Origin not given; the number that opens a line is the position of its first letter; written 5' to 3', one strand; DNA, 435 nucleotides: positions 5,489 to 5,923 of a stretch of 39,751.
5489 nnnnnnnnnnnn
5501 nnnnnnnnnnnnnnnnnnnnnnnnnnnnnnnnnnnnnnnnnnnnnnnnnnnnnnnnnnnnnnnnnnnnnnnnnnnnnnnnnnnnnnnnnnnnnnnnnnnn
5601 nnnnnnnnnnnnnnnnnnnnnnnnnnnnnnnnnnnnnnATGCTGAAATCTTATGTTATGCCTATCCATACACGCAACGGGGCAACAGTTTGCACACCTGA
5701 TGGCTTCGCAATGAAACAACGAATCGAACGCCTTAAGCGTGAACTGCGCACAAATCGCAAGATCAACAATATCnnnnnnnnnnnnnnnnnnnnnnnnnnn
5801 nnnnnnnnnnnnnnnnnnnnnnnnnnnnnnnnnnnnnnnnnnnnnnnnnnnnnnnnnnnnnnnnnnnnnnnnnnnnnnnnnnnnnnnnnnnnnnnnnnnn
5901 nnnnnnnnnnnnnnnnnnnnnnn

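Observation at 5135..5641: Unknown early gene bracketed by three RNase III-type hairpins, two of them a perfect 77-bp tandem duplication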

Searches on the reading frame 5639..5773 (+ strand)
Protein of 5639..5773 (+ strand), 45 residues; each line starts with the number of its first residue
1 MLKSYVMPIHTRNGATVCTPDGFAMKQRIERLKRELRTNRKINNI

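Call 7: search_protein_families(library=pfam, proteins=[window:5639-5773:+], max_evalue=1)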
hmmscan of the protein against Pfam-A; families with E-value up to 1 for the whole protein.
window:5639-5773:+ (45 aa): 0 families

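Call 8: search_protein_families(library=phrogs, proteins=[window:5639-5773:+], max_evalue=0.01)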
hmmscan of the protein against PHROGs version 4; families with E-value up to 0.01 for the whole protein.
window:5639-5773:+ (45 aa): 2 families
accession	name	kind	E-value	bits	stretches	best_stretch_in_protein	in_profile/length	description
phrog_8393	-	unknown function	2.1e-27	96.7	1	1-45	1-45/111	-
phrog_29241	-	unknown function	5.1e-09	37.3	1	13-42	25-54/56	-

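Call 28: find_encoding_contigs(protein=window:5639-5773:+, flank=3000, max_places=10)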
Protein window:5639-5773:+ (45 aa): 1 contig read that carries it; 1 place shown.
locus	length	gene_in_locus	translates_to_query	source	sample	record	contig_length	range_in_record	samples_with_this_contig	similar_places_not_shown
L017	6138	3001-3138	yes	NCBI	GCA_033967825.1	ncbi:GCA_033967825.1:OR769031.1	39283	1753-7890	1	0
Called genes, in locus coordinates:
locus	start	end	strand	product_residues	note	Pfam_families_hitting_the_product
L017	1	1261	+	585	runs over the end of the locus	PF22530:Terminase-T7_RNaseH-like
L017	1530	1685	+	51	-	-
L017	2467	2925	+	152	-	PF23780:S-AdoMet_lyase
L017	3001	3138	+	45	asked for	PF26851:Phage_T7_0_6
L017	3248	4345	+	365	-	PF27024:Phage_T7_kinase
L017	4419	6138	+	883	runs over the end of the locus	PF14700:RPOL_N, PF00940:RNA_pol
